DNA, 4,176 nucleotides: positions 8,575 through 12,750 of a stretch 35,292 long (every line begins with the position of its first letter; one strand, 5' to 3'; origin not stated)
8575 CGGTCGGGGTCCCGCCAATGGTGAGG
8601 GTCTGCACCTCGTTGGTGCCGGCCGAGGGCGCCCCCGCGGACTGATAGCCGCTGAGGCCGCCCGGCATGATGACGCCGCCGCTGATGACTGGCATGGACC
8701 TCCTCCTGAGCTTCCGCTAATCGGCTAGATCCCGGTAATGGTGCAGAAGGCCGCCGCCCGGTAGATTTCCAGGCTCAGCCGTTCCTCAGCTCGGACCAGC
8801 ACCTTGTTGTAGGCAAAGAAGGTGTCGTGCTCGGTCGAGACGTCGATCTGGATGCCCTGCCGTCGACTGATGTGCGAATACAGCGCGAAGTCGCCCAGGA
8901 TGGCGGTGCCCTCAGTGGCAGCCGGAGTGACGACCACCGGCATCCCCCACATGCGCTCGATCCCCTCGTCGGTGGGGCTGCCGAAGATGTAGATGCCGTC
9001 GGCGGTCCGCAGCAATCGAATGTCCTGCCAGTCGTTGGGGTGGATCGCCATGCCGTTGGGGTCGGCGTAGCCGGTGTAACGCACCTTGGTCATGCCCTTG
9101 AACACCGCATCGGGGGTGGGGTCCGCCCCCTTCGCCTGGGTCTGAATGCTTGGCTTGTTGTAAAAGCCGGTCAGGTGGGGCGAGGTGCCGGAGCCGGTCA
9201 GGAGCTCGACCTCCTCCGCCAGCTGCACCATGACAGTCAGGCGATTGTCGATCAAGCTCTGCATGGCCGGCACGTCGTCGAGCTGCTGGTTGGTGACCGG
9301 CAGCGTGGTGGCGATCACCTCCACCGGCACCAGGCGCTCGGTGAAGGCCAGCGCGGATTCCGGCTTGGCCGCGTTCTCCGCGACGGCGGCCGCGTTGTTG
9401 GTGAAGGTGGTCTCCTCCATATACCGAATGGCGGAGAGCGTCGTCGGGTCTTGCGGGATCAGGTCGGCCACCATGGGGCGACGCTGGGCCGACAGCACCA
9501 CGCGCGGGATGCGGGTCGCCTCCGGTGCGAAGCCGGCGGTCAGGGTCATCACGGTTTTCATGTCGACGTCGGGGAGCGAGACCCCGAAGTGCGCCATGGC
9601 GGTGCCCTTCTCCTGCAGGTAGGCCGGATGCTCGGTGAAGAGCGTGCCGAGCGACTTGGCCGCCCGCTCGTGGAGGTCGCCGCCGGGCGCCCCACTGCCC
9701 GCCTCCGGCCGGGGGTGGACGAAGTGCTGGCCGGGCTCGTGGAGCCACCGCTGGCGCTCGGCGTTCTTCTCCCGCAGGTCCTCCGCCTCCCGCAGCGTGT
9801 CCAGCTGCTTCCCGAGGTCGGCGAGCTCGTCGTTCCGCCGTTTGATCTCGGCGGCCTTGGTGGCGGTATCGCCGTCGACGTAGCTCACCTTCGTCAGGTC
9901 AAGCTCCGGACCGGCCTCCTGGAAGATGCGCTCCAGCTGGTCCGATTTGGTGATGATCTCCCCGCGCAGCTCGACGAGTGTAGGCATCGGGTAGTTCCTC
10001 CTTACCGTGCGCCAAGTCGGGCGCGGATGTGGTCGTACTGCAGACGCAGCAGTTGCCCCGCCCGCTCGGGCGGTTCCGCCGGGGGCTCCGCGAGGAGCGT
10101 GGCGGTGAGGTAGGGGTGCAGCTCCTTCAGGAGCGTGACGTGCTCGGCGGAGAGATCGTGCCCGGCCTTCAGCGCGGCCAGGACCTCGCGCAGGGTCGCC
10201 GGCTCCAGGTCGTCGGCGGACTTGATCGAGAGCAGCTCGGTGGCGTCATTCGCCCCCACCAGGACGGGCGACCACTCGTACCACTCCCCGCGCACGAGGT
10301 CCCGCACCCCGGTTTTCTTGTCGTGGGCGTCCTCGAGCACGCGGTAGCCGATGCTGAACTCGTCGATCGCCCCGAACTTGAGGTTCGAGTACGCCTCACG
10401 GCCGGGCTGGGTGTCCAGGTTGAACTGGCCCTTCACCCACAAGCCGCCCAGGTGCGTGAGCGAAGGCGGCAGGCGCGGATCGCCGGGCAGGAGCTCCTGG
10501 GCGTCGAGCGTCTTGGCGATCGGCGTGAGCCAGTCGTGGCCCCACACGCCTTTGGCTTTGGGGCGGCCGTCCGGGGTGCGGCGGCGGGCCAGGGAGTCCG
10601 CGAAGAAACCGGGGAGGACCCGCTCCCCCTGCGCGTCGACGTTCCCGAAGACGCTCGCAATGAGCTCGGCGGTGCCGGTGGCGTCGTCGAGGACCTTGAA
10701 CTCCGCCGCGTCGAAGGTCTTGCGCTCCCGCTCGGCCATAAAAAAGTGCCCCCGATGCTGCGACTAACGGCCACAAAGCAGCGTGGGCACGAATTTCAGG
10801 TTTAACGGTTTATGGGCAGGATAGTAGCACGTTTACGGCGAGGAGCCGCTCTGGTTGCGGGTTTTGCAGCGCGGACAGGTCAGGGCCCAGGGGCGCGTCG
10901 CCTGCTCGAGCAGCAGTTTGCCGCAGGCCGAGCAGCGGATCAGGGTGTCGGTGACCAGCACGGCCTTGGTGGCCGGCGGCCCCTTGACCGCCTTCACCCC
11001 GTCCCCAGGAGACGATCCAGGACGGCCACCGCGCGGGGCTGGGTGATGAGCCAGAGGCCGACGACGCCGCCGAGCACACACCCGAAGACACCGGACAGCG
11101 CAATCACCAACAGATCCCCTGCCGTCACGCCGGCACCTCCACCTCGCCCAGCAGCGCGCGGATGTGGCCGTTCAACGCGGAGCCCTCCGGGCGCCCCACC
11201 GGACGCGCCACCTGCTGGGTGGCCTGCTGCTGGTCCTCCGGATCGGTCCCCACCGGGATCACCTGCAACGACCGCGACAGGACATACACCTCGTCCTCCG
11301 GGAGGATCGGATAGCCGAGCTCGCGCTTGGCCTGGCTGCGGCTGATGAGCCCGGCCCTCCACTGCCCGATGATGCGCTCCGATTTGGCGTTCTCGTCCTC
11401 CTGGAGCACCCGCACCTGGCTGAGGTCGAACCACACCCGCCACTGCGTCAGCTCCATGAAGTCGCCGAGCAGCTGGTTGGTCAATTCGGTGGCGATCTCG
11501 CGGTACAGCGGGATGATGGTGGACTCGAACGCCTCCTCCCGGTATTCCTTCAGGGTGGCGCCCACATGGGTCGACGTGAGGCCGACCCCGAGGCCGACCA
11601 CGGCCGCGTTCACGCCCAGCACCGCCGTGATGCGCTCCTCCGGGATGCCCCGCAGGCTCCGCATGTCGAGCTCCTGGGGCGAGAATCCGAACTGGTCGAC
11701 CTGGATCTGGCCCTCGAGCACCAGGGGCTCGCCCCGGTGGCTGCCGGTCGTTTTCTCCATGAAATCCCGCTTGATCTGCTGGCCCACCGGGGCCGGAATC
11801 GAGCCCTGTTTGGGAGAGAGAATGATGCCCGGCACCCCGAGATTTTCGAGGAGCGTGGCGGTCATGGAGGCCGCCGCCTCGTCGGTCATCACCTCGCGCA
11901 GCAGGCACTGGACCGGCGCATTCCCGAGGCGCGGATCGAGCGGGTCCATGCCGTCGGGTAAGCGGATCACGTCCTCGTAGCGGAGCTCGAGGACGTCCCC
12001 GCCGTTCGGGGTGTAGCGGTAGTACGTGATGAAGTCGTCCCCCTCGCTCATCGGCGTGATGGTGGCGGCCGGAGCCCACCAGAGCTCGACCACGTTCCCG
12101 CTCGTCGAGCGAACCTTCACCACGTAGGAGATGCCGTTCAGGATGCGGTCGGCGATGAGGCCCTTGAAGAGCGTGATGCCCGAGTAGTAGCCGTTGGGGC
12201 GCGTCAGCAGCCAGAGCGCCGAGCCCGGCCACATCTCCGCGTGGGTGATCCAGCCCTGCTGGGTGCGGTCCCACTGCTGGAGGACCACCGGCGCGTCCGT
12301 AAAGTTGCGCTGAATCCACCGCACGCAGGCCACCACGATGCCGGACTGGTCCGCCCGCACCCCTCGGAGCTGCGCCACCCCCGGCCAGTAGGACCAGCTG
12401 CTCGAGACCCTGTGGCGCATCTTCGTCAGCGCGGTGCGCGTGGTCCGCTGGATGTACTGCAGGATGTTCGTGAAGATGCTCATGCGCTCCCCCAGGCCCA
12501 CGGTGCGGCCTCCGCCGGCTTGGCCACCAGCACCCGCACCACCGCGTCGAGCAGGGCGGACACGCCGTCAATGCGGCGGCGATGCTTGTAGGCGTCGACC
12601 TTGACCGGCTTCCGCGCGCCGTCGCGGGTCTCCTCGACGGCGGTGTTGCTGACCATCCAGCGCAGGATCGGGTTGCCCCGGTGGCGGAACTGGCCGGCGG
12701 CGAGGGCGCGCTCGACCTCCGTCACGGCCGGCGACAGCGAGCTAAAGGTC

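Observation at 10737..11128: Mu Com-like zinc ribbon inside the head-assembly operon, directly upstream of a hairpin that buries the prohead-protease ribosome-binding region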

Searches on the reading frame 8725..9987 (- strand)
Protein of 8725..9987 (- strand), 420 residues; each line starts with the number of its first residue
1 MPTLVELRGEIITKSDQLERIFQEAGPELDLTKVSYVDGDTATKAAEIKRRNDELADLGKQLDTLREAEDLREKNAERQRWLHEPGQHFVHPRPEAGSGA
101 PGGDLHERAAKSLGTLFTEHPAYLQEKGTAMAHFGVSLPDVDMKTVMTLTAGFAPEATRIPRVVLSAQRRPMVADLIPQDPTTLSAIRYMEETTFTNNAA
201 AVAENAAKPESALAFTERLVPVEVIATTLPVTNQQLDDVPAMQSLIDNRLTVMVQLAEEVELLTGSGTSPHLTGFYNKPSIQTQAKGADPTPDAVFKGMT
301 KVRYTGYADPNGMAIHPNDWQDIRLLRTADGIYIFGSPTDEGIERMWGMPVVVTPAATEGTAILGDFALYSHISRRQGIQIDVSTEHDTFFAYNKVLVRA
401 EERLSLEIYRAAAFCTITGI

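Call 3: search_protein_families(library=pfam, proteins=[window:8725-9987:-], max_evalue=10)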
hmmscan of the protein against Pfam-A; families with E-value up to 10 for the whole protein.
window:8725-9987:- (420 aa): 3 families
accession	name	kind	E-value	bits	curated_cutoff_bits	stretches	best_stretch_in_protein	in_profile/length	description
PF05065.19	Phage_capsid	-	1e-41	143.6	24.2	1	158-418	8-279/280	Phage capsid family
PF04454.18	Linocin_M18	-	0.009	15.7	24.3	1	206-362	59-214/253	Encapsulating protein for peroxidase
PF25566.1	RIMB1_N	-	0.087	13.1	28.5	1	33-77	32-73/129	RIMB1-like, N-terminal domain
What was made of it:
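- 8725..9987 (-): Major capsid gene, 14 nt after the protease stop, with its own strong SD (AAGGAGG). PF05065 E 1e-41 (call 3).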

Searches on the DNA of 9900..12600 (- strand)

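Call 10: search_dna_similar(query=window:9900-12600:-, collection=phages, mode=distant, max_rows=30)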
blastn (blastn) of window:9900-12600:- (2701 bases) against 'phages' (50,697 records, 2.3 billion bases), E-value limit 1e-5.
No match.
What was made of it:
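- Tried and rejected: DNA similarity of 9900..12600 to 50,697 phage records: no match (call 10).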

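Call 99: build_rna_model(alignment_id=A8, structure=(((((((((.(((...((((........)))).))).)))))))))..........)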
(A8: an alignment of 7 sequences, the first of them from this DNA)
Model R1 built from alignment A8 (7 sequences, 56 columns); structure: as given.
model positions 54; base pairs 16; branch points 0; effective number of sequences 6.07; information 1.028 bits per position. Calibrated on 0.2 Mb of random sequence (short: E-values are rough).
structure used (alignment columns):
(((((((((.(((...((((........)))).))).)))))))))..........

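Call 100: search_with_rna_model(model_id=R1, sources=[window, L001, L002, L010, L011, L012, L013, L014, L015, L016, L017, L018, L019, L020, L021, L022, L023, L024, L025, L026, L027, L028, L029, L030, L031, L032, L033, L034, L035, L036, L037, L038, L039, L040, L041, L042, L043, L044, L045, L046, L047, L048, L049, L050, L051, L052, L053, L054, L055, L056, L057, L058, L059, L060, L061, L062, L063, L064, L065, L066, L067, L068, L069, L070, L071, L072, L073, L074, L075, L076, L077, L078, L079, L080, L081, L082, L083, L084, L085, L086, L087, L088, L089, L090, L091, L092, L093, L094, L095, L096, L097, L098], max_evalue=1)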
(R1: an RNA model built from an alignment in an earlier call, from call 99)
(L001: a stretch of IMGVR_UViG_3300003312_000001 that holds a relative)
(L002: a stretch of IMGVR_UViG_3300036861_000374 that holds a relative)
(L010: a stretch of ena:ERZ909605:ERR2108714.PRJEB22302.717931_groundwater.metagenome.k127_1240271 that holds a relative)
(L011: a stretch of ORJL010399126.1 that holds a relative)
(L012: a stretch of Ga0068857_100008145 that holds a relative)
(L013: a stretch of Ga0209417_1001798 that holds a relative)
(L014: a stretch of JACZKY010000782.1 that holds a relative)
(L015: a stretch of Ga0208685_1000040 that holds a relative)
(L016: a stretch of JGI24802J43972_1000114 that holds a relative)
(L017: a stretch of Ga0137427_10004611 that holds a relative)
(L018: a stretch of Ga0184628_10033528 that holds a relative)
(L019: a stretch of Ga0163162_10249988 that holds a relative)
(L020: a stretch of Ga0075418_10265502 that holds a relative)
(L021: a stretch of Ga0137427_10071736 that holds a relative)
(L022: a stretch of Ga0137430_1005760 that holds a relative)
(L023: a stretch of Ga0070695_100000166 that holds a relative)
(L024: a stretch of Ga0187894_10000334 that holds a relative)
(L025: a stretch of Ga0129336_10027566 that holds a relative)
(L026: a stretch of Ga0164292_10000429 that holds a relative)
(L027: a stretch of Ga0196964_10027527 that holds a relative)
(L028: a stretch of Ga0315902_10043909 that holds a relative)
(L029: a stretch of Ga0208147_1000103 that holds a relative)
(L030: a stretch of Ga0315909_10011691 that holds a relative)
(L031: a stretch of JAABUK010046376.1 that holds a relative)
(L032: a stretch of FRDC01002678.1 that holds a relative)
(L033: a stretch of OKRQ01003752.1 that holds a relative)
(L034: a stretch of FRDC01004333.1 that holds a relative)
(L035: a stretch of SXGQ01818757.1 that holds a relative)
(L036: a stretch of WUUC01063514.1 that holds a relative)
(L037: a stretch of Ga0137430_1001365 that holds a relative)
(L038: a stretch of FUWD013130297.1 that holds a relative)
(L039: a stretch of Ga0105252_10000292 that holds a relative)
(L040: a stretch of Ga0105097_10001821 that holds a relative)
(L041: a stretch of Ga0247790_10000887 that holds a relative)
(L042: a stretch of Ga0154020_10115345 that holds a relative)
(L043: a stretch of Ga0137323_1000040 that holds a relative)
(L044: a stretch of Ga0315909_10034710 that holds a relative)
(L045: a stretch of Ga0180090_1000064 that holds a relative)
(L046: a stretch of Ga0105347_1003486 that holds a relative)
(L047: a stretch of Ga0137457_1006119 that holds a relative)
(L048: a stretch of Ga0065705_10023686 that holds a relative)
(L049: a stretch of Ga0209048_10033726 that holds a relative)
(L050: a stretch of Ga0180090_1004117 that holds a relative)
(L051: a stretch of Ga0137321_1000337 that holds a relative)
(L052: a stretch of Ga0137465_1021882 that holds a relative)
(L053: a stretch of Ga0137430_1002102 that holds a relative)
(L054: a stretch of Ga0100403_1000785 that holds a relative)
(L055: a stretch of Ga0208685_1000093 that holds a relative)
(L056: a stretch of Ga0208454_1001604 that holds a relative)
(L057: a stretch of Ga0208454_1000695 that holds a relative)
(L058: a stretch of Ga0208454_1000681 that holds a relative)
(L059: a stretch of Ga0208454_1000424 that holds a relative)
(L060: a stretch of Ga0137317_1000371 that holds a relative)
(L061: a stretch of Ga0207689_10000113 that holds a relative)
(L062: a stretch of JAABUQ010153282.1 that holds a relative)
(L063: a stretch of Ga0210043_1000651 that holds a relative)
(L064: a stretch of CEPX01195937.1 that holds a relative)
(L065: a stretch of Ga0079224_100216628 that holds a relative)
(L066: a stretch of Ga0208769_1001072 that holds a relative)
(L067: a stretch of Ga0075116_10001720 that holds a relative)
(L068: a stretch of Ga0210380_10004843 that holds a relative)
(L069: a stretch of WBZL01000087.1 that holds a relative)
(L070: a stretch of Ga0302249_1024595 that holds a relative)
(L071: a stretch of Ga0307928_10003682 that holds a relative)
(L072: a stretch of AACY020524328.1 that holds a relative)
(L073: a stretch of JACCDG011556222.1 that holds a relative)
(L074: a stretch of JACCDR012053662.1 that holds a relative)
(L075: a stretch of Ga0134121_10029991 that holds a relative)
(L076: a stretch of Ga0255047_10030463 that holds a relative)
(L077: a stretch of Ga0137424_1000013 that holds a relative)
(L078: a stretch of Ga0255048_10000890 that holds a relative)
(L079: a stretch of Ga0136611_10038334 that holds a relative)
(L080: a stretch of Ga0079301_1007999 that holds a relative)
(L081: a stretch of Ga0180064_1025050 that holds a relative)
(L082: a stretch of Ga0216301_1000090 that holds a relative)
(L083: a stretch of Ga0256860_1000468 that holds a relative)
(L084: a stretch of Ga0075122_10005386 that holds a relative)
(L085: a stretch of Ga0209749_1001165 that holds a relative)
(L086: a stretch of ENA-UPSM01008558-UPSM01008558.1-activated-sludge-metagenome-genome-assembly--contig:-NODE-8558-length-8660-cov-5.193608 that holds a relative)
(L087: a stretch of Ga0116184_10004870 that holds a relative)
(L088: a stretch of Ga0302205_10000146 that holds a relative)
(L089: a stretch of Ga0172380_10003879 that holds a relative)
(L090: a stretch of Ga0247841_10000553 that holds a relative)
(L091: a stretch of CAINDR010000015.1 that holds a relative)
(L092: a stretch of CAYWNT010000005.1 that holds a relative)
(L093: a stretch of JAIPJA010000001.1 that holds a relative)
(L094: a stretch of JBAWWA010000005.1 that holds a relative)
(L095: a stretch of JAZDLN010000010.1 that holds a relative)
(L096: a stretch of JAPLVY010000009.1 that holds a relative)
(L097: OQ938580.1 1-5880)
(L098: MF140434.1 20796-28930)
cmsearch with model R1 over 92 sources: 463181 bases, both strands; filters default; matches with E-value up to 1: 4.
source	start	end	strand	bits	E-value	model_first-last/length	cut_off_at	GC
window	10737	10790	-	74.9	1.9e-14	1-54/54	no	0.57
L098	6500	6548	+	22.1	0.033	1-54/54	no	0.61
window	19966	19986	-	18.2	0.27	1-54/54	no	0.62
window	10746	10799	+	17.3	0.45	1-54/54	no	0.61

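Call 101: search_with_rna_model(model_id=R1, sources=[L008, L009, L100, L101, L102, L108, L192, L193, L194, L197, L114, L115, L116, L117, L118, L119, L122, L123, L129, L134, L138, L148, L149, L150, L152, L154, L155, L156, L157, L160, L164, L166, L168, L174, L175, L178, L181, L183, L184, L186, L189], max_evalue=1)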
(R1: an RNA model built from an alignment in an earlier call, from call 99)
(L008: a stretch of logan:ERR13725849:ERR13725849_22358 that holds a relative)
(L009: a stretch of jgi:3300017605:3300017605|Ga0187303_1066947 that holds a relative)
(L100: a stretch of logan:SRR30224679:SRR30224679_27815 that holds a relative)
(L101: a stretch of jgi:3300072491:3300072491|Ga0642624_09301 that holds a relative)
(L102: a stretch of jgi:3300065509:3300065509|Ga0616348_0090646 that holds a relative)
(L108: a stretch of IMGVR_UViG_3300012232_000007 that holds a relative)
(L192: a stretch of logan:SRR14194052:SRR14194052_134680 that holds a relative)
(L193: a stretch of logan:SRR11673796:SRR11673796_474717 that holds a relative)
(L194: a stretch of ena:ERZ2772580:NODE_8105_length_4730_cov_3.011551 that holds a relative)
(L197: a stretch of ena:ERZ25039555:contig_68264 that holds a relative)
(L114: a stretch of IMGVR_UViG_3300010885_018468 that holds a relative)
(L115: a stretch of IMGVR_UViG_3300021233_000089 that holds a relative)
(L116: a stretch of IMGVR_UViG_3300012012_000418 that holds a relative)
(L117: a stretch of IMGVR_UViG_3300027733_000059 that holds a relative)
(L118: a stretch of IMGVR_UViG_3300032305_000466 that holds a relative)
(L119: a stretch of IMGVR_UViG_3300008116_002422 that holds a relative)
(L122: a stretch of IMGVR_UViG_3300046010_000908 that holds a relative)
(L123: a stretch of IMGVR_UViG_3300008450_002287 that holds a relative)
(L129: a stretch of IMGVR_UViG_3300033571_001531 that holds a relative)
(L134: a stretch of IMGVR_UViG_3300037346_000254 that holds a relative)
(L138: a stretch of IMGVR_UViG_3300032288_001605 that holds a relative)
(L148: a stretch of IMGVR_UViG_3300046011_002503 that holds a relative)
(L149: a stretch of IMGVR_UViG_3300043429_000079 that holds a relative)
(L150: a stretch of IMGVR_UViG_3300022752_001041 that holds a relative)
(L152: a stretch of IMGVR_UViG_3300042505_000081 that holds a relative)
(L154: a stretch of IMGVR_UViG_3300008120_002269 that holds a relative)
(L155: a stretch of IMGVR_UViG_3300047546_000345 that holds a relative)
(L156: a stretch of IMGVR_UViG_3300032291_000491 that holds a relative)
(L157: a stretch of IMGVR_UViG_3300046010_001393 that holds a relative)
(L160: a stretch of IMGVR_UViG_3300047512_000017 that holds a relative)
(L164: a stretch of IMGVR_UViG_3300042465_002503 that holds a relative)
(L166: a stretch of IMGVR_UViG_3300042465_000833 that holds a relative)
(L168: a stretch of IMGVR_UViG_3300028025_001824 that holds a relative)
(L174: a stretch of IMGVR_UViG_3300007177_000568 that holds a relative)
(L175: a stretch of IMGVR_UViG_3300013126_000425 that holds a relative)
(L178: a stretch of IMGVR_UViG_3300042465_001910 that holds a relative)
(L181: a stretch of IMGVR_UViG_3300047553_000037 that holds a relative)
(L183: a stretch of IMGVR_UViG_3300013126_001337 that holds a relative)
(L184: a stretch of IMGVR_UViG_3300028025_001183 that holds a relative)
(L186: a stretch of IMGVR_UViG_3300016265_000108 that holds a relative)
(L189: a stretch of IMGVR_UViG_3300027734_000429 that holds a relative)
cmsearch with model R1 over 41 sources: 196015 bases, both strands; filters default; matches with E-value up to 1: 10.
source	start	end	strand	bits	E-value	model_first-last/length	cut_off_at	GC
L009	146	199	+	69.3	1.7e-13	1-54/54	no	0.57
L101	3677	3728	+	65.7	1.1e-12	1-54/54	no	0.71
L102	1095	1146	+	65.7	1.1e-12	1-54/54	no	0.71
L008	2801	2852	+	63.3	4.1e-12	1-54/54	no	0.65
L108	10853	10907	-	62.3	6.8e-12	1-54/54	no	0.64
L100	4123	4174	+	57.9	7.2e-11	1-54/54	no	0.65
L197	436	476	+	37.8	3.4e-06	1-54/54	no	0.66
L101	3670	3719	-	21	0.026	1-54/54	no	0.7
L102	1088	1137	-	21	0.026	1-54/54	no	0.7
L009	137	189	-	17.1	0.21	1-54/54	no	0.62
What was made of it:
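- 10746..10790 (-): 45-nt hairpin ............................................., with conserved GUGCCC and GUGGCC motifs. CM R1 scores 38-75 bits only in Com-linked loci (calls 100, 101).
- CM R1 finds the hairpin in every one of these loci (38-75 bits) and in none of 86 loci with Com-less protease relatives (calls 100, 101). It is strictly linked to the ORF (calls 100, 101).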

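Call 106: search_rna_families(source=window, start=10680, end=10900, threshold=evalue, max_evalue=10)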
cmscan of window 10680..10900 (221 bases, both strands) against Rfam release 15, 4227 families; matches with E-value up to 10: 5.
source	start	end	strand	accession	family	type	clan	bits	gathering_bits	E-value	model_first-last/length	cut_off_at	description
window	10840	10868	+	RF04357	Plastid-ndhA-ndhB-2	Intron;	CL00155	16.2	53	0.39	1-41/41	no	Plastid-ndhA-ndhB-2 group II-D5 intron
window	10845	10871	+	RF01107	SBRMV1_UPD-PKf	Cis-reg;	-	14.2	39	4.2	1-27/27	no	Pseudoknot of upstream pseudoknot domain (UPD) of the 3'UTR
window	10838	10883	+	RF02040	HOTTIP_1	Gene; lncRNA;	-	13.7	50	0.88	1-57/57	no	HOXA transcript at the distal tip, conserved region 1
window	10689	10784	+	RF02027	MIR2907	Gene; miRNA;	-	13.2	60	8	1-65/65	no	MIR2907 microRNA precursor family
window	10738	10811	-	RF00371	sroE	Gene; sRNA;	-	11.5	51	5.7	1-92/92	no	sroE RNA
